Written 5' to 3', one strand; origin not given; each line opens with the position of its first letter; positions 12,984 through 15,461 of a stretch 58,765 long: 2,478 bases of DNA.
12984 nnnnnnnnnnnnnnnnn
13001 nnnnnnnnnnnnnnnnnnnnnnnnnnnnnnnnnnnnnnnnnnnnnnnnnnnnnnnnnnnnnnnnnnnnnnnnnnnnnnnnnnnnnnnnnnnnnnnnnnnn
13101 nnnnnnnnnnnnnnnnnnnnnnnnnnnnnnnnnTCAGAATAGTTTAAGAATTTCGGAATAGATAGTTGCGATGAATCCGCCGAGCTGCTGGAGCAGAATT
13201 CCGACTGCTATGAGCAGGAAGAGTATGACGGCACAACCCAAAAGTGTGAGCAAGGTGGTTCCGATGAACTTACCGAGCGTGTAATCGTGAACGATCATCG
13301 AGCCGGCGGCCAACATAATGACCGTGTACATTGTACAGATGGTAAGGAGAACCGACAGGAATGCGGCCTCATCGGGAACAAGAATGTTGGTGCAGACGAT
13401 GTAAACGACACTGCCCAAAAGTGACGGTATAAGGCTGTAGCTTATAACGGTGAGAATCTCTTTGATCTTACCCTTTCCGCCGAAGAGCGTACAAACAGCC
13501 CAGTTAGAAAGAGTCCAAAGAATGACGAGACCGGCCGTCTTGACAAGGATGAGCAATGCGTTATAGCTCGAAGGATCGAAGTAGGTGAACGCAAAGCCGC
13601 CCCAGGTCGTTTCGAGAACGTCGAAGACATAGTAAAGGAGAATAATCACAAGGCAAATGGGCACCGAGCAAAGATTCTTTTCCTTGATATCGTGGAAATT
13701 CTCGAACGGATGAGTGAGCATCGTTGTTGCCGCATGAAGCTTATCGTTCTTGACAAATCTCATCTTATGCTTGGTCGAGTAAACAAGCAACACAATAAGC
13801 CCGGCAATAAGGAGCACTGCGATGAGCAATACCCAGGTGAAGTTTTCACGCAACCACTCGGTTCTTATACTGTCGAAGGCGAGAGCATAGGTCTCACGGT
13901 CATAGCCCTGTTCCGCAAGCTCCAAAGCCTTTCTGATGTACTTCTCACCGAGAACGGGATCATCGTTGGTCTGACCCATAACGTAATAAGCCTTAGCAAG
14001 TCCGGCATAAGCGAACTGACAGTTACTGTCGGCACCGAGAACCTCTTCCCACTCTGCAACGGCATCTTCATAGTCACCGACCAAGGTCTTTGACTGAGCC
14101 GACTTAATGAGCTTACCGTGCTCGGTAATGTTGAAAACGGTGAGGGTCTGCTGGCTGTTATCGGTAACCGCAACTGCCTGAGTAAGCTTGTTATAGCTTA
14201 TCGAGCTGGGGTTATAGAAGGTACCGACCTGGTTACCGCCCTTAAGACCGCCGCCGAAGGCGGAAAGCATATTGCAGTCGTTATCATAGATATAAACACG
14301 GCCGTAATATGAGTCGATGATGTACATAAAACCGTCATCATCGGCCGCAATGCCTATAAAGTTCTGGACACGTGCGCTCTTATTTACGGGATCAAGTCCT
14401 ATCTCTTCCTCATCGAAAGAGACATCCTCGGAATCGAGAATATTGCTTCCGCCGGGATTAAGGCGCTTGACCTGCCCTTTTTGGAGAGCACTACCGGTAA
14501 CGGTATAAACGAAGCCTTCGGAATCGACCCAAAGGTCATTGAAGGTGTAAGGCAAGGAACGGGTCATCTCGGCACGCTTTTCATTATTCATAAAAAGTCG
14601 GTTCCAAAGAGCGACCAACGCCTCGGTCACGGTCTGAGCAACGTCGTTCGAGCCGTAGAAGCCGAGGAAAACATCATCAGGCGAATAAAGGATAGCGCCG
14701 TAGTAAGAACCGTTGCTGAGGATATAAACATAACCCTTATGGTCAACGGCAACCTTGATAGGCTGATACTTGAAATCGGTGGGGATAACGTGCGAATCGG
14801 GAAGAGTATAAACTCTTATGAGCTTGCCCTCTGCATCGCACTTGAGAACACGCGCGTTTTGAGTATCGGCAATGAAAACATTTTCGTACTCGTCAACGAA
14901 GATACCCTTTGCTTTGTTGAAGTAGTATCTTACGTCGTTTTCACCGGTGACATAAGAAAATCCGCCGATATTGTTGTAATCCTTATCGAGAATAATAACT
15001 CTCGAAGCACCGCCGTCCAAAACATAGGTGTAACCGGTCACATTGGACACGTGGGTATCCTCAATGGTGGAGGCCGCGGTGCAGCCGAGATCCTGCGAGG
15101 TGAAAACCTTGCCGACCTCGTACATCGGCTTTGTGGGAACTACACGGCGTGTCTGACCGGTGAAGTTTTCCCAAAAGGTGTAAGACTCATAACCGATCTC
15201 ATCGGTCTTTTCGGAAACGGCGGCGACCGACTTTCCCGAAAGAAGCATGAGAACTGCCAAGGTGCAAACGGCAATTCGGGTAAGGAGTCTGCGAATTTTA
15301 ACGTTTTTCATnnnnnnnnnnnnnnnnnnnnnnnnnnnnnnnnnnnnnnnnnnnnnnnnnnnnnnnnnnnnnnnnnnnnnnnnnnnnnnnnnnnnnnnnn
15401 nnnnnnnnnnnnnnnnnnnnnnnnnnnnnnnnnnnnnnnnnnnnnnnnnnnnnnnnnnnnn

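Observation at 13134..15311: Unusual fusion: secreted six-bladed NHL-like propeller + TPR + membrane-embedded Yip1-like domain inside an ABC operon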

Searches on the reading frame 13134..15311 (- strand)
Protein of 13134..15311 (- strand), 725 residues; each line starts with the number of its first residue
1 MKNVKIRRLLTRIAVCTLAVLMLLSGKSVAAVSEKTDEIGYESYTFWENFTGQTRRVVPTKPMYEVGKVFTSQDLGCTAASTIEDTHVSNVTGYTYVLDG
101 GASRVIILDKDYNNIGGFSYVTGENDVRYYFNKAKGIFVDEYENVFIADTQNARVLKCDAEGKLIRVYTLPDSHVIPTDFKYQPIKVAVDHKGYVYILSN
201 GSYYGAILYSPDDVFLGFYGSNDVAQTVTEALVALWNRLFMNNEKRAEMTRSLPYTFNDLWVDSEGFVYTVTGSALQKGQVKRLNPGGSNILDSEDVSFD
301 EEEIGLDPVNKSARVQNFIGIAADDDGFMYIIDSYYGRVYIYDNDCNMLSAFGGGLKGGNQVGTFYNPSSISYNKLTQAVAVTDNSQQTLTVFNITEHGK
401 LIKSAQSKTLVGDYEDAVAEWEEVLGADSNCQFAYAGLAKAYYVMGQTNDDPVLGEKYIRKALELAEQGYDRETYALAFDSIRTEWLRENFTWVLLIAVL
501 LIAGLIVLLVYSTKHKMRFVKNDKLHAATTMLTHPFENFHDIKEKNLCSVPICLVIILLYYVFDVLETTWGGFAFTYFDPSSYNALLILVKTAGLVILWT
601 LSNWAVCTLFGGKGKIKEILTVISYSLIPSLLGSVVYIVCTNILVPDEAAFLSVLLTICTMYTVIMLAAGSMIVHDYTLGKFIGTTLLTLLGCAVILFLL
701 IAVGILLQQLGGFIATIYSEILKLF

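Call 3: search_protein_families(library=pfam, proteins=[window:13134-15311:-], max_evalue=0.1)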
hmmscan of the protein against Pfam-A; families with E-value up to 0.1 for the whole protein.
window:13134-15311:- (725 aa): 9 families
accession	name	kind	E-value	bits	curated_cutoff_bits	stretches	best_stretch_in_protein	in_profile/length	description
PF04893.22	Yip1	-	2e-14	54.2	28.6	1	531-698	3-170/173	Yip1 domain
PF08450.18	SGL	-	4.6e-07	30.1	26.3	1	133-175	181-227/246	SMP-30/Gluconolactonase/LRE-like region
PF06977.17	SdiA-regulated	-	2.4e-05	24.1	21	0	79-148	170-239/249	SdiA-regulated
PF01436.27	NHL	-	0.019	15.5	20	0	365-393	1-28/28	NHL repeat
PF25021.1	TEN_NHL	-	0.029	13.8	27.1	0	298-334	124-160/357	Teneurin NHL domain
PF14559.12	TPR_19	-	0.054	14.3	25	0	412-449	5-42/68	Tetratricopeptide repeat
PF24656.1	CEPT76_peptidase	-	0.074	13.7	27.8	0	28-74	48-94/121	CEP76 peptidase-like domain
PF22406.1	DdMyo7_FERM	-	0.08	13.8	27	0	471-522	13-64/111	DdMyo7 FERM domain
PF06637.16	PV-1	-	0.094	11.9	30.1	0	473-516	8-53/439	PV-1 protein (PLVAP)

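Call 4: search_protein_families(library=ncbifam, proteins=[window:13134-15311:-], max_evalue=0.1)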
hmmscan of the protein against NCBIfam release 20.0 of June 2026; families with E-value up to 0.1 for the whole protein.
window:13134-15311:- (725 aa): 2 families
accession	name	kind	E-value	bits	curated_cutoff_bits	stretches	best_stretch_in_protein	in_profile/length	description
NF035926.1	scyF_NHL_VPEP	equivalog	5.2e-17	62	350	3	87-185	205-305/376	scytonemin biosynthesis PEP-CTERM protein ScyF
NF005535.1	PRK07196.1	equivalog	0.062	12.3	715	0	263-339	25-102/434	flagellar protein export ATPase FliI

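Call 5: find_homologous_proteins(query=window:13134-15311:-)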
Query window:13134-15311:- (725 aa): 788 proteins with E <= 0.001 among 8000 candidates; the best 120 are listed.
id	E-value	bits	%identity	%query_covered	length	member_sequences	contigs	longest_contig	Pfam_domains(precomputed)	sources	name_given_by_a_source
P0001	0.0e+0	1636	100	100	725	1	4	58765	PF04893.23,PF06977.18,PF08450.19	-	-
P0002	0.0e+0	1569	95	100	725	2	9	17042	PF04893.23,PF08450.19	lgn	-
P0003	0.0e+0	1442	86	100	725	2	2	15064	PF04893.23,PF01436.28,PF08450.19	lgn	-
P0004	0.0e+0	1278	76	100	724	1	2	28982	PF04893.23,PF01436.28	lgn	-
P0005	0.0e+0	1278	76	100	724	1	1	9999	PF04893.23,PF01436.28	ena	-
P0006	0.0e+0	1253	74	100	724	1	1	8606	PF04893.23,PF01436.28,PF08450.19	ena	-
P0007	0.0e+0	1249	74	100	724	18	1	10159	PF04893.23,PF01436.28,PF08450.19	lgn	-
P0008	0.0e+0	1216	73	100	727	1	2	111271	PF04893.23,PF01436.28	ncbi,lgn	-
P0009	0.0e+0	1212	72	100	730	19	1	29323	PF04893.23,PF01436.28,PF08450.19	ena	-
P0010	0.0e+0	1207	72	99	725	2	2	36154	PF04893.23,PF01436.28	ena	-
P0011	0.0e+0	1205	71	100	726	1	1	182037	PF04893.23,PF06977.18,PF01436.28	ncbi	-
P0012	0.0e+0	1204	72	100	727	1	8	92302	PF04893.23,PF01436.28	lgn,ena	-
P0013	0.0e+0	1202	72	100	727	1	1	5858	PF04893.23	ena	-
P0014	0.0e+0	1201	72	100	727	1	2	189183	PF04893.23,PF01436.28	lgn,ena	-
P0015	0.0e+0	1201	72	99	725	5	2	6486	PF04893.23,PF01436.28,PF08450.19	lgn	-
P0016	0.0e+0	1194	71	99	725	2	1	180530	PF04893.23,PF01436.28,PF08450.19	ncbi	-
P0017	0.0e+0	1192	71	100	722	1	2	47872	PF04893.23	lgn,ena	-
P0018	0.0e+0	1191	72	100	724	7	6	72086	PF04893.23,PF01436.28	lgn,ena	-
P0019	0.0e+0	1190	71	100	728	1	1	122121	PF04893.23,PF06977.18,PF01436.28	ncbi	-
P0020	0.0e+0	1188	71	100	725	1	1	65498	PF04893.23,PF01436.28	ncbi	-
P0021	0.0e+0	1187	72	100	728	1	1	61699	PF04893.23,PF01436.28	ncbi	-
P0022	0.0e+0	1187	72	100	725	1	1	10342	PF04893.23,PF01436.28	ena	-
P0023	0.0e+0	1186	72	100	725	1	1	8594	PF04893.23,PF01436.28,PF06739.18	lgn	-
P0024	0.0e+0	1184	71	100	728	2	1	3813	PF04893.23,PF01436.28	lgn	-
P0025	0.0e+0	1182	70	100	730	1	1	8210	PF04893.23,PF01436.28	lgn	-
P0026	0.0e+0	1180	70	100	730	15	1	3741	PF04893.23,PF01436.28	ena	-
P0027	0.0e+0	1180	70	99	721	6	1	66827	PF04893.23,PF01436.28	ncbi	-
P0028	0.0e+0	1177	70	100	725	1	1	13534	PF04893.23,PF01436.28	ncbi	-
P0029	0.0e+0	1175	72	100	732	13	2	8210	PF04893.23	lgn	-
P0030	0.0e+0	1173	71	100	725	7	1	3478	PF04893.23,PF01436.28,PF06739.18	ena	-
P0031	0.0e+0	1172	70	100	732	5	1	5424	PF04893.23,PF01436.28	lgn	-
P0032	0.0e+0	1172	71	100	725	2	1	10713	PF04893.23,PF01436.28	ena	-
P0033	0.0e+0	1169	70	100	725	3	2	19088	PF04893.23,PF01436.28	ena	-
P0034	0.0e+0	1167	70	100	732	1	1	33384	PF04893.23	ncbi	-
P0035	0.0e+0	1150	69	100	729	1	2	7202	PF04893.23,PF01436.28,PF08450.19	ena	-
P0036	0.0e+0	1145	70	100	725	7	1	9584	PF04893.23,PF01436.28,PF06739.18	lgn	-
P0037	0.0e+0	1135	69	100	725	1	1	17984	PF04893.23,PF01436.28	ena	-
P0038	0.0e+0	1135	68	100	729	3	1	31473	PF04893.23,PF01436.28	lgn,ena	-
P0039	0.0e+0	1134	68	100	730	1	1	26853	PF04893.23,PF01436.28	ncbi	-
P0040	0.0e+0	1103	67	100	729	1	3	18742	PF04893.23,PF01436.28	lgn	-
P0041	0.0e+0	1097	66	100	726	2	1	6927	PF04893.23,PF01436.28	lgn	-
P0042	0.0e+0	1092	66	100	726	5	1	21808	PF04893.23,PF01436.28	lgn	-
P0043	0.0e+0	1082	65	100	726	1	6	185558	PF04893.23,PF01436.28,PF06739.18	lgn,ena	-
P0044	0.0e+0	1081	67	100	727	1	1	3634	PF04893.23,PF01436.28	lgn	-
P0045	0.0e+0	1081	66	100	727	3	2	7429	PF04893.23,PF01436.28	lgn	-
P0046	0.0e+0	1073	65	100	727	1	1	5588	PF04893.23,PF01436.28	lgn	-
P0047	0.0e+0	1067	64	100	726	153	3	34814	PF04893.23,PF01436.28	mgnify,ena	mgnify:FL=1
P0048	0.0e+0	1064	65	100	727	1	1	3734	PF04893.23,PF01436.28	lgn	-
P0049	0.0e+0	1062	63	100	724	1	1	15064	PF04893.23,PF01436.28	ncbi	-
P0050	0.0e+0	1054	64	100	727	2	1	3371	PF04893.23,PF01436.28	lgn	-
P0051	0.0e+0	1045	62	100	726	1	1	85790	PF04893.23,PF01436.28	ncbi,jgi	jgi:hypothetical protein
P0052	0.0e+0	1041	63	99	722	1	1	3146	PF04893.23,PF01436.28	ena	-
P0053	0.0e+0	1036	63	100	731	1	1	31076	PF04893.23,PF01436.28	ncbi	-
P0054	0.0e+0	1029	63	100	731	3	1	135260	PF04893.23,PF01436.28,PF08450.19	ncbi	-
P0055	0.0e+0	1029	63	100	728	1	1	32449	PF04893.23,PF01436.28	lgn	-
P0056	0.0e+0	1028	62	100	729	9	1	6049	PF04893.23,PF01436.28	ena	-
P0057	0.0e+0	1020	62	100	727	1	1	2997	PF04893.23,PF01436.28,PF06739.18,PF08450.19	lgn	-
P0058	0.0e+0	1020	62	100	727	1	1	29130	PF04893.23,PF01436.28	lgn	-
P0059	1.1e-297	1008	62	100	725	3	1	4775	PF04893.23,PF01436.28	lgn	-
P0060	9.5e-297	1004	61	99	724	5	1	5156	PF04893.23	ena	-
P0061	8.2e-295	998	60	100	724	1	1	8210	PF04893.23,PF01436.28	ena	-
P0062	1.9e-294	997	61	100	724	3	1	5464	PF04893.23,PF01436.28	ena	-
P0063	3.6e-294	996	61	100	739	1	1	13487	PF04893.23,PF06739.18,PF08450.19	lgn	-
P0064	1.1e-293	994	60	100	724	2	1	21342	PF04893.23,PF01436.28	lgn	-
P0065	2.0e-293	993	61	99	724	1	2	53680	PF04893.23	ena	-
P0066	2.3e-293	993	61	99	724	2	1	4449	PF04893.23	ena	-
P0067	1.5e-292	991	61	99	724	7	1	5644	PF04893.23,PF01436.28,PF06739.18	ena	-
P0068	6.2e-291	985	61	100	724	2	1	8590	PF04893.23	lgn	-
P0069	1.5e-290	984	59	100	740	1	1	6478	PF04893.23,PF08450.19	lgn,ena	-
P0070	1.6e-290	984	60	99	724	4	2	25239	PF04893.23,PF06739.18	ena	-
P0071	6.6e-290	982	61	99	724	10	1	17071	PF04893.23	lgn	-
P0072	3.5e-288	976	60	100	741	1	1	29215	PF04893.23,PF01436.28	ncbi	-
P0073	3.8e-286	969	59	100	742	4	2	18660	PF04893.23,PF01436.28,PF06739.18,PF08450.19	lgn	-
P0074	3.6e-284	963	59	100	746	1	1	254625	PF04893.23,PF01436.28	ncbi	-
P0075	1.3e-281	954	59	100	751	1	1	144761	PF04893.23,PF01436.28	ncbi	-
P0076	1.9e-280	951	58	100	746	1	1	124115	PF04893.23,PF01436.28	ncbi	-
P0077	7.6e-280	949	58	100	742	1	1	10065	PF04893.23,PF01436.28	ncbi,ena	-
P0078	5.6e-226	771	48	100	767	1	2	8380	PF14559.13,PF04893.23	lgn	-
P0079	7.5e-223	760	52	83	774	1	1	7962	PF04893.23,PF01436.28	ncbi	-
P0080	2.1e-221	755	48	99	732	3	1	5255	PF04893.23,PF01436.28,PF07719.24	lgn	-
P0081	3.4e-194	666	45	99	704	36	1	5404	PF04893.23,PF01436.28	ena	-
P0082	2.4e-193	663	43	100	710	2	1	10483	PF14559.13,PF04893.23,PF13432.13,PF01436.28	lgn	-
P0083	8.3e-193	661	44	99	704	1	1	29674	PF04893.23,PF01436.28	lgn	-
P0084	3.1e-190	652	45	100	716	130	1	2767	PF04893.23,PF01436.28,PF06739.18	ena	-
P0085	8.9e-189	648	44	99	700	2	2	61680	PF04893.23,PF01436.28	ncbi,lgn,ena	-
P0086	2.0e-188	646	45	99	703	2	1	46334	PF04893.23,PF01436.28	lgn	-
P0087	2.1e-188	646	44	97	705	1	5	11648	PF04893.23,PF01436.28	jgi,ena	-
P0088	3.2e-188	646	43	99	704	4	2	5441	PF04893.23,PF01436.28,PF07719.24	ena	-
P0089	5.3e-188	645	44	98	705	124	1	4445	PF14559.13,PF04893.23,PF13432.13,PF01436.28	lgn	-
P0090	1.6e-187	643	43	99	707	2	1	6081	PF04893.23,PF01436.28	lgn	-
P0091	1.9e-187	643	44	99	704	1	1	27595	PF04893.23,PF01436.28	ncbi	-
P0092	2.2e-187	643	43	99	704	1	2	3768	PF04893.23,PF01436.28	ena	-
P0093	4.1e-187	642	45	97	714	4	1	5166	PF04893.23,PF01436.28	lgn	-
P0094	3.0e-185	636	43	97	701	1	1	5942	PF04893.23,PF01436.28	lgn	-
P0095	1.9e-184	633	44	100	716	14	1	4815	PF04893.23,PF01436.28,PF06739.18,PF08450.19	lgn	-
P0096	4.4e-184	632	43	100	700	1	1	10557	PF04893.23,PF01436.28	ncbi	-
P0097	5.9e-184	632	43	95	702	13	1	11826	PF04893.23,PF01436.28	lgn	-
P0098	1.0e-183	631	43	99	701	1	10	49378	PF04893.23,PF01436.28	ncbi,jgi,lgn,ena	jgi:hypothetical protein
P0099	1.2e-183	631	41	99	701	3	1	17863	PF04893.23,PF01436.28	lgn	-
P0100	1.3e-183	631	43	99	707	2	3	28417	PF04893.23,PF01436.28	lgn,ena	-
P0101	1.3e-183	631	44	99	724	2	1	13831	PF04893.23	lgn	-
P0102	1.7e-183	630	44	99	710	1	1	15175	PF04893.23,PF01436.28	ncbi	-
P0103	4.1e-183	629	44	98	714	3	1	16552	PF04893.23,PF01436.28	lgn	-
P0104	5.1e-183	629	42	99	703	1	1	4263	PF04893.23,PF01436.28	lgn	-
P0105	1.6e-182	627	44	96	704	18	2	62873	PF04893.23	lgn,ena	-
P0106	1.7e-182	627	43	98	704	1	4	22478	PF04893.23,PF01436.28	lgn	-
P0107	2.5e-182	626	43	100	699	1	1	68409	PF04893.23,PF01436.28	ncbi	-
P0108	2.8e-182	626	43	99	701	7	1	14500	PF04893.23,PF01436.28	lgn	-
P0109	3.0e-182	626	43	99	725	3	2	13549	PF04893.23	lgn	-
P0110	3.1e-182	626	43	99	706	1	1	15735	PF04893.23,PF01436.28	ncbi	-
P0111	3.2e-182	626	44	99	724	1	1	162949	PF04893.23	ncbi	-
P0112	5.6e-182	625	42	95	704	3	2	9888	PF04893.23,PF01436.28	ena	-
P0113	7.7e-182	625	43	99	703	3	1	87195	PF04893.23,PF01436.28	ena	-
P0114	1.0e-181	624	45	98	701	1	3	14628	PF04893.23,PF01436.28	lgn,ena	-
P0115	1.1e-181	624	43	96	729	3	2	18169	PF04893.23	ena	-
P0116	1.7e-181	624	43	99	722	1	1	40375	PF04893.23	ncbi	-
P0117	1.9e-181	623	43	98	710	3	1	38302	PF04893.23,PF01436.28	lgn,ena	-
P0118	2.5e-181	623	41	99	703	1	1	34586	PF04893.23,PF01436.28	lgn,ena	-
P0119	2.6e-181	623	44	98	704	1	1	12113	PF04893.23,PF01436.28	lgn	-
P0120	3.0e-181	623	43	95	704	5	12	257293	PF14559.13,PF04893.23,PF01436.28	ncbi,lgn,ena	-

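Call 9: find_encoding_contigs(protein=P0120, flank=10000, max_places=3)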
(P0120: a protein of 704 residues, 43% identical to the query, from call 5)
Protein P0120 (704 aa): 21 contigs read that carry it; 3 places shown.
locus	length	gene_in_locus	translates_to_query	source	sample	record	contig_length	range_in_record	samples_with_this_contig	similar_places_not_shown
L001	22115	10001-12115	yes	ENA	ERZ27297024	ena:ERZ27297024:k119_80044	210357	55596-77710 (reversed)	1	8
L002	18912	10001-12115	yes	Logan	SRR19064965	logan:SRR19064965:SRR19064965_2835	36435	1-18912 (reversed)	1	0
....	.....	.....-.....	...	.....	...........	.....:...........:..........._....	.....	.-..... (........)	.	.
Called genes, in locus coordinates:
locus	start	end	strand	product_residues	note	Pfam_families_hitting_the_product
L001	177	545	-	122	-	-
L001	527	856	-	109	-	-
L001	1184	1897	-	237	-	PF03009:GDPD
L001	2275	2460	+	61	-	-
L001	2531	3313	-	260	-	PF02311:AraC_binding, PF07883:Cupin_2, PF12833:HTH_18, PF00165:HTH_AraC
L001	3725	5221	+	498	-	PF00722:Glyco_hydro_16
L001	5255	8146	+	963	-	PF01547:SBP_bac_1, PF13416:SBP_bac_8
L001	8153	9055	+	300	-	PF00528:BPD_transp_1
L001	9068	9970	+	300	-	PF00528:BPD_transp_1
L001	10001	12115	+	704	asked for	PF01436:NHL (faint), PF14559:TPR_19 (weak), PF04893:Yip1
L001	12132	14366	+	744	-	PF18952:DUF5696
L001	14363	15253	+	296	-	PF00528:BPD_transp_1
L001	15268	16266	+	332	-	PF00528:BPD_transp_1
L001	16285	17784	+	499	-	PF13416:SBP_bac_8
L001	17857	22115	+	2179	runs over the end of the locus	PF09479:Flg_new (weak)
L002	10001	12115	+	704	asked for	PF01436:NHL (faint), PF14559:TPR_19 (weak), PF04893:Yip1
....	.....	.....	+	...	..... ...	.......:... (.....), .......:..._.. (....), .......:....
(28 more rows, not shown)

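Call 10: find_encoding_contigs(protein=P0074, flank=10000, max_places=2)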
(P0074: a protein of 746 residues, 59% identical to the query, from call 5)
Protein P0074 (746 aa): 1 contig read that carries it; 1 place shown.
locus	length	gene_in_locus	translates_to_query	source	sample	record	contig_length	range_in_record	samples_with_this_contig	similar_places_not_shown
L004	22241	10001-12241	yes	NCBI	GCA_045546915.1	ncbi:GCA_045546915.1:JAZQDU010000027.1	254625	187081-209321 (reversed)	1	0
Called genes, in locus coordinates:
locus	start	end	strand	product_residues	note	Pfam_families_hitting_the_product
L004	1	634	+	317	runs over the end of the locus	PF00892:EamA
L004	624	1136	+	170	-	PF01863:YgjP-like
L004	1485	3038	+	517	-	PF01235:Na_Ala_symp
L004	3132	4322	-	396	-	PF00722:Glyco_hydro_16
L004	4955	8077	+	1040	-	PF01547:SBP_bac_1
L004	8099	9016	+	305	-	PF00528:BPD_transp_1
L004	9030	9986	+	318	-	PF00528:BPD_transp_1 (weak)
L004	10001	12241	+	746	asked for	PF01436:NHL (faint), PF04893:Yip1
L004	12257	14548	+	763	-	PF18952:DUF5696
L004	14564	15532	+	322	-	PF00528:BPD_transp_1 (faint)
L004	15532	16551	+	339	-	PF00528:BPD_transp_1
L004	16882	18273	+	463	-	PF01547:SBP_bac_1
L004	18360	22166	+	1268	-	PF02018:CBM_4_9 (faint), PF09479:Flg_new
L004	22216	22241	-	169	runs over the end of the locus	PF06177:QueT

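Call 11: find_encoding_contigs(protein=P0011, flank=10000, max_places=2)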
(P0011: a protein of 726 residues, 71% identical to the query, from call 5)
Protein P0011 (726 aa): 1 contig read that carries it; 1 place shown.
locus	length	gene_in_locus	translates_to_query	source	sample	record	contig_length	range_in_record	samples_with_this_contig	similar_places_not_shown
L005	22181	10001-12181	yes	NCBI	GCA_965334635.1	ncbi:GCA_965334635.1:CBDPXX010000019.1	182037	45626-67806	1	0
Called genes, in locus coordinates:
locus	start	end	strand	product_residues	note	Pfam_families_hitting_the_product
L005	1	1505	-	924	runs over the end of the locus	-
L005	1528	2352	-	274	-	PF08032:SpoU_sub_bind, PF00588:SpoU_methylase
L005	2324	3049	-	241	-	PF07999:RHSP (weak), PF27840:ScmC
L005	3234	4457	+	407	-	PF03952:Enolase_N, PF00113:Enolase_C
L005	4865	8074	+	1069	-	-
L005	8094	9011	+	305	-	PF00528:BPD_transp_1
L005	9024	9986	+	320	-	-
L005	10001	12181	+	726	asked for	PF06977:SdiA-regulated (faint), PF01436:NHL (faint), PF04893:Yip1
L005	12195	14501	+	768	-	PF18952:DUF5696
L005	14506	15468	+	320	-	PF00528:BPD_transp_1 (faint)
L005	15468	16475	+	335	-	PF00528:BPD_transp_1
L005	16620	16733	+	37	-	-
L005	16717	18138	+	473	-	PF01547:SBP_bac_1, PF13416:SBP_bac_8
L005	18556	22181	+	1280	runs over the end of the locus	PF09479:Flg_new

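Call 12: search_solved_structures(query=window:13134-15311:-, max_evalue=1)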
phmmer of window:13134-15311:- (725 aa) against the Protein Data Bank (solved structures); distinct sequences matched with E-value up to 1: 34.
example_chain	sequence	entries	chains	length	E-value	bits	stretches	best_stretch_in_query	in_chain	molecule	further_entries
6d69_A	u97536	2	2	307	4.2e-07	32.1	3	320-403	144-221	NHL Repeat Region of D. melanogaster Thin | Thin, isoform D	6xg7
1rwi_B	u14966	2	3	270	6e-07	31.6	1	95-203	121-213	Serine/threonine-protein kinase pknD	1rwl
7b2r_A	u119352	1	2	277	5.3e-06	28.5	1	112-203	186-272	Tripartite motif-containing protein 2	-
7b96_A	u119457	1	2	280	5.4e-06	28.5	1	112-203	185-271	Isoform 2 of Tripartite motif-containing protein 2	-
7qrv_A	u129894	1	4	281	5.6e-06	28.4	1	112-203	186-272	Tripartite motif-containing protein 2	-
8j72_A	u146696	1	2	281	3.2e-05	25.9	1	115-221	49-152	E3 ubiquitin-protein ligase TRIM71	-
7qrx_A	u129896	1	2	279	5.9e-05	25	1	93-221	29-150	E3 ubiquitin-protein ligase TRIM71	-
9jur_A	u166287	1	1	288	6.6e-05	24.9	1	93-221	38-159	E3 ubiquitin-protein ligase TRIM71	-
8pkr_A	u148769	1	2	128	0.00042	22.2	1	95-200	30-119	non-specific serine/threonine protein kinase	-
6fpt_A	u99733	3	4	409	0.00085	21.2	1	93-221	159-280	E3 ubiquitin-protein ligase TRIM71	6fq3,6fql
7djk_A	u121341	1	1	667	0.0027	19.6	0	287-396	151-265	Protein SUPPRESSOR OF QUENCHING 1, chloroplastic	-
7djj_A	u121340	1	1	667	0.0027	19.5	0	287-396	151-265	Protein SUPPRESSOR OF QUENCHING 1, chloroplastic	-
7qrw_A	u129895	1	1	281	0.0058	18.5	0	113-197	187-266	Isoform 4 of Tripartite motif-containing protein 3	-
7djl_C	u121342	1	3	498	0.023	16.5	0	99-363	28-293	Protein SUPPRESSOR OF QUENCHING 1, chloroplastic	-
6g7w_A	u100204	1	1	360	0.029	16.1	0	273-373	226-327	NHL repeat-containing protein 2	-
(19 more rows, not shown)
